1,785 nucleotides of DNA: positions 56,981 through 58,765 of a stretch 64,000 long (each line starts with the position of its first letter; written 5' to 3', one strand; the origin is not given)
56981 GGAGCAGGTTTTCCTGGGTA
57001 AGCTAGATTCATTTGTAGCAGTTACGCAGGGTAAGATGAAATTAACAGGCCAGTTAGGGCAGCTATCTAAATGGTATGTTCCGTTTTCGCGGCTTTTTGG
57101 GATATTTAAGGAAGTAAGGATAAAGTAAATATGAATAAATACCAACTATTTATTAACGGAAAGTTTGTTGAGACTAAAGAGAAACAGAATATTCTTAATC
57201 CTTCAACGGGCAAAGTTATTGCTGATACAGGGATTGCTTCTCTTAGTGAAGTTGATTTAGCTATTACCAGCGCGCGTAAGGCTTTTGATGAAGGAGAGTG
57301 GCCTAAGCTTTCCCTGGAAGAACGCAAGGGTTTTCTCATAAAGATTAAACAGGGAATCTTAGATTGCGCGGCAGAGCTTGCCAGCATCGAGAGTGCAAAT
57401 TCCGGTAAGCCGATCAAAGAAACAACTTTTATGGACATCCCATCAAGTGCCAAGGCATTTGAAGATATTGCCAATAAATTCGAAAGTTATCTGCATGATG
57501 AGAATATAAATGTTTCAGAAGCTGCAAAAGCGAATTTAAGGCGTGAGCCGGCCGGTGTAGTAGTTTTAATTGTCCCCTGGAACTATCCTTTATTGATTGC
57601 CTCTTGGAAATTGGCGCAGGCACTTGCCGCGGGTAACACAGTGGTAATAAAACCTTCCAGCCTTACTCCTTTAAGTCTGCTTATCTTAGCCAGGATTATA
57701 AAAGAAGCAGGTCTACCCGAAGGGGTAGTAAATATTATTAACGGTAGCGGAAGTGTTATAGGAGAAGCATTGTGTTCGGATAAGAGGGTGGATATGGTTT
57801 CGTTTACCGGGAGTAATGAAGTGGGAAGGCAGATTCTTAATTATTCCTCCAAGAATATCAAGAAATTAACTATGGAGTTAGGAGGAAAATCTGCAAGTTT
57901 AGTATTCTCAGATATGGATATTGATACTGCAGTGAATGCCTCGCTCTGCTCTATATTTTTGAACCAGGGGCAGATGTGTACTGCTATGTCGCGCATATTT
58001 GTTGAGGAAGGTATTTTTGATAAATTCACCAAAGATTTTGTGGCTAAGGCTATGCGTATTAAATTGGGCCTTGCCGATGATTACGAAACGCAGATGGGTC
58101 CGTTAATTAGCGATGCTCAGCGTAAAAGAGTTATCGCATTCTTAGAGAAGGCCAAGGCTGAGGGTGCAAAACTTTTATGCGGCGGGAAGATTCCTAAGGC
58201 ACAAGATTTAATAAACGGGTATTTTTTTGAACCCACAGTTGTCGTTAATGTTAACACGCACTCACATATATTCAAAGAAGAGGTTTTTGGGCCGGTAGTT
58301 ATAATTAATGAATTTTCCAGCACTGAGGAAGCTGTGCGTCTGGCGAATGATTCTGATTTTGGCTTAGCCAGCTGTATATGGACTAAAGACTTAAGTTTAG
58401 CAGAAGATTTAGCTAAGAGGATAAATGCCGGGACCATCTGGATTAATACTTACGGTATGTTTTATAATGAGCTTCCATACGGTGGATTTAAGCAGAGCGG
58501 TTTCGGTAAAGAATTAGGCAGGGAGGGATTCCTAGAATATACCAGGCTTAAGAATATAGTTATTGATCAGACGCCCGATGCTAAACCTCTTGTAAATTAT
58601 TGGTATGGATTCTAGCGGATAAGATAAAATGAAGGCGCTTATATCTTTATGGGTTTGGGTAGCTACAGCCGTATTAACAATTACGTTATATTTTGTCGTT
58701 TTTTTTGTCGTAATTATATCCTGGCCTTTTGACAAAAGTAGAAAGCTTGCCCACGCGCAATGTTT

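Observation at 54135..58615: DHAP-shunt-like salvage cluster: phosphorylase, MtnA-like isomerase, SCP2-fused class II aldolase and aldehyde dehydrogenase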

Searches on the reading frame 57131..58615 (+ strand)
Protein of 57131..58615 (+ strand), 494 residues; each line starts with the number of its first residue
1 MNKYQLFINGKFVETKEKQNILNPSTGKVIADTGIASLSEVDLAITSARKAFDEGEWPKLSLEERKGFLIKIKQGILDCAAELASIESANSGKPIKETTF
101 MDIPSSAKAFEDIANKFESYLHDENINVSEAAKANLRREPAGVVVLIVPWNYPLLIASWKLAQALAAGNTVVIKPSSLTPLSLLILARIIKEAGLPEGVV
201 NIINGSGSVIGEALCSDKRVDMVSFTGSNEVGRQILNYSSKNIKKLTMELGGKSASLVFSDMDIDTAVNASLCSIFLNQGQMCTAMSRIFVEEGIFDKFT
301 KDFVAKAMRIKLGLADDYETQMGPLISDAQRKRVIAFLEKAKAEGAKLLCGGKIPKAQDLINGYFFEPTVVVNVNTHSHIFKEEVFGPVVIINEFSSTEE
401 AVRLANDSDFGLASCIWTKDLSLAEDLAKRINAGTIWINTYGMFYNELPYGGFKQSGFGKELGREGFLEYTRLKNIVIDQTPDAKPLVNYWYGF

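Call 3: search_protein_families(library=pfam, proteins=[window:57131-58615:+], max_evalue=0.01)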
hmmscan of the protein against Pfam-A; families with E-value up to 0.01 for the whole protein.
window:57131-58615:+ (494 aa): 3 families
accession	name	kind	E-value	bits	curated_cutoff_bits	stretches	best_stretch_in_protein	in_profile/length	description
PF00171.27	Aldedh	-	3e-165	550.7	23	1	15-476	4-461/461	Aldehyde dehydrogenase family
PF07368.16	DUF1487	-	0.00027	20.9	23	1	258-443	10-171/215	Protein of unknown function (DUF1487)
PF05893.19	LuxC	-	0.0027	17.1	21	1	137-294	85-243/401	Acyl-CoA reductase (LuxC)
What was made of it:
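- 57131..58615 (+): Aldehyde dehydrogenase, 494 aa, of the NAD(P)-dependent hydrolytic type. PF00171: 550.7 bits (call 3).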

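Call 4: search_protein_families(library=ncbifam, proteins=[window:57131-58615:+], max_evalue=0.01)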
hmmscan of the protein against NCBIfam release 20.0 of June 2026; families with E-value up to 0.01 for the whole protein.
window:57131-58615:+ (494 aa): 45 families (the best 25 are shown)
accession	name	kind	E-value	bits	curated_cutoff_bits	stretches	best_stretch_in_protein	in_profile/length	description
TIGR01804.1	BADH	equivalog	9.9e-153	508.9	668.6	1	7-474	1-467/467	betaine-aldehyde dehydrogenase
NF010000.0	PRK13473.1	subfamily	1.6e-150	501.9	615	1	4-480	3-474/475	aminobutyraldehyde dehydrogenase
NF009725.0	PRK13252.1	equivalog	8.3e-139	463.1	593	1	2-479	5-480/488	betaine-aldehyde dehydrogenase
NF045735.1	PaDhStyDPseudo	equivalog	3.2e-129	431.7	850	1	5-478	4-481/483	phenylacetaldehyde dehydrogenase StyD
NF045736.1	PaDhStyDRhodo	equivalog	3.5e-129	431.5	800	1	4-477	3-476/479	phenylacetaldehyde dehydrogenase StyD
TIGR02299.1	HpaE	equivalog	3.6e-127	424.9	638.35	1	5-481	2-479/488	5-carboxymethyl-2-hydroxymuconate semialdehyde dehydrogenase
TIGR03216.1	OH_muco_semi_DH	equivalog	2.2e-126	422.3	693.25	1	5-478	2-479/481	2-hydroxymuconic semialdehyde dehydrogenase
TIGR03374.1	ABALDH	equivalog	4.3e-118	395.1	909.3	1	4-478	2-471/472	aminobutyraldehyde dehydrogenase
NF006916.0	PRK09407.1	equivalog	9.6e-118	394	521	1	14-480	31-494/526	succinic semialdehyde dehydrogenase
NF050026.1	AcaldDHExaC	equivalog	5.6e-117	391.4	900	1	2-483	14-498/503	acetaldehyde dehydrogenase ExaC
NF007352.0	PRK09847.1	equivalog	1.3e-114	383.4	850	1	5-478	21-491/495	aldehyde dehydrogenase PuuC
NF007497.0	PRK10090.1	equivalog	8.7e-112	374.3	500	1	2-477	5-476/480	aldehyde dehydrogenase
TIGR04284.1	aldehy_Rv0768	hypoth_equivalog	1.6e-111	373.7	775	1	5-477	2-477/480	aldehyde dehydrogenase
NF040648.1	lactal_redase_Meth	equivalog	2.3e-108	363.2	650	1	6-478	1-462/463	lactaldehyde dehydrogenase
TIGR01780.1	SSADH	subfamily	1.7e-107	360.1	646.35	1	22-474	2-448/448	succinate-semialdehyde dehydrogenase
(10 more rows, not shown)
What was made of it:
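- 57131..58615 (+): Best matches are betaine-aldehyde and aminobutyraldehyde dehydrogenase models (509 and 502 bits), all below cut-off (call 4).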
